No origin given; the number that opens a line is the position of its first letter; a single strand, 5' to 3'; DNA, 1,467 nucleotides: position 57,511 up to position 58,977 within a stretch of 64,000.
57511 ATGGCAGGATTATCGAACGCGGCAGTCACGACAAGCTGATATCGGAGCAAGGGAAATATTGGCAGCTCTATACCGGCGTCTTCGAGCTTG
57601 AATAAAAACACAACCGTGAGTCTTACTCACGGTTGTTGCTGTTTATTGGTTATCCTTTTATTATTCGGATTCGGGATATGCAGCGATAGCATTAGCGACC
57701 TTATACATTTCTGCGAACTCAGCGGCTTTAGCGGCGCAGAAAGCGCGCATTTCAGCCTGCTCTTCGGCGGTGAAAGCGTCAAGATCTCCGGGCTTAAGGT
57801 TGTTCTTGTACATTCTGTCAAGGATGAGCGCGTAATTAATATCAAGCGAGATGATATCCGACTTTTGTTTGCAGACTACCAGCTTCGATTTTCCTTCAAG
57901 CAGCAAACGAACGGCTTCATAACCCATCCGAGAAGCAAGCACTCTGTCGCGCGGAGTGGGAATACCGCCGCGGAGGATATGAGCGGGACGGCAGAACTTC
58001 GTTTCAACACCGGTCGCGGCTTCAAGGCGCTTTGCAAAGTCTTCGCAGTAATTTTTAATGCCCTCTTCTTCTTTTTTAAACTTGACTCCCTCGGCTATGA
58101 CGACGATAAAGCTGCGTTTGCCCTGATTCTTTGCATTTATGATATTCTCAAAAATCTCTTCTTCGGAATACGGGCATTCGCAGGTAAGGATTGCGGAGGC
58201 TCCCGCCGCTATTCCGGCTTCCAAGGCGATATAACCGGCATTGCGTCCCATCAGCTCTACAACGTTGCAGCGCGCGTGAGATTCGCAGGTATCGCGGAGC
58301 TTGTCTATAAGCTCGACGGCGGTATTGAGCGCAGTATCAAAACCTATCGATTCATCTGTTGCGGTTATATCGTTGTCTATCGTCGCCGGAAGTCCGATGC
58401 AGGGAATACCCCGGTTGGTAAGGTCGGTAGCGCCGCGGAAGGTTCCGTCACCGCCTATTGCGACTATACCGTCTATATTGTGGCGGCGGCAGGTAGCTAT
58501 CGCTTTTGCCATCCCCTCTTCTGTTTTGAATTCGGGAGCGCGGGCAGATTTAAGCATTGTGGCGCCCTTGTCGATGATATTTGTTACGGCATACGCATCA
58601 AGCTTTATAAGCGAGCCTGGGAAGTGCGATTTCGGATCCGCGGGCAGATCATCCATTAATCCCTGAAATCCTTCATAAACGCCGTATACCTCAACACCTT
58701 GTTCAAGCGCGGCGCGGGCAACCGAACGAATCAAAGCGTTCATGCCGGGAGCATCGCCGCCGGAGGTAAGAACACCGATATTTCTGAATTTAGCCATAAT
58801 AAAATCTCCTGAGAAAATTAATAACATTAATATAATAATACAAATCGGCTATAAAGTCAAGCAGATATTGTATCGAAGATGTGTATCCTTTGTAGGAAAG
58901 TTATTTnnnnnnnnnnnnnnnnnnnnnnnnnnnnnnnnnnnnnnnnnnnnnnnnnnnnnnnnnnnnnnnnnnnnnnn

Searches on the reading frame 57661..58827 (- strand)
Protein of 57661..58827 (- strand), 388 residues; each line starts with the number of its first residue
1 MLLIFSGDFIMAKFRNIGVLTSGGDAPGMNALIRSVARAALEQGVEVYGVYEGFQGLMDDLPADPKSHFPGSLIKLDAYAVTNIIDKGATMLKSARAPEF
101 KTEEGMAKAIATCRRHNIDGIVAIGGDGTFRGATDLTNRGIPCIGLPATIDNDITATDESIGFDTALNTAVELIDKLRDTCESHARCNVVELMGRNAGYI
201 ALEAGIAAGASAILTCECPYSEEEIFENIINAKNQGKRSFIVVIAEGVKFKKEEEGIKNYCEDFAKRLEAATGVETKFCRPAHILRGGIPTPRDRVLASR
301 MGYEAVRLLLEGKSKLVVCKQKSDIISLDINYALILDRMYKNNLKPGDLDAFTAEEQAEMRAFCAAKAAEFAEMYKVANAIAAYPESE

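Call 3: search_protein_families(library=pfam, proteins=[window:57661-58827:-], max_evalue=1)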
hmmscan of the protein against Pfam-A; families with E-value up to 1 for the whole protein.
window:57661-58827:- (388 aa): 4 families
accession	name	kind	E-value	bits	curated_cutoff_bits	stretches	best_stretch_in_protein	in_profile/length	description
PF00365.25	PFK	-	3.4e-100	335.4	30.9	1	16-309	1-277/277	Phosphofructokinase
PF01513.26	NAD_kinase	-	3.5e-06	27.8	25.5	1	107-148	62-104/130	ATP-NAD kinase N-terminal domain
PF00781.29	DAGK_cat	-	0.0015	18.5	23.6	1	102-135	38-73/125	Diacylglycerol kinase catalytic domain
PF00465.25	Fe-ADH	-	0.017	15.1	31.3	1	101-126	64-89/168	Iron-containing alcohol dehydrogenase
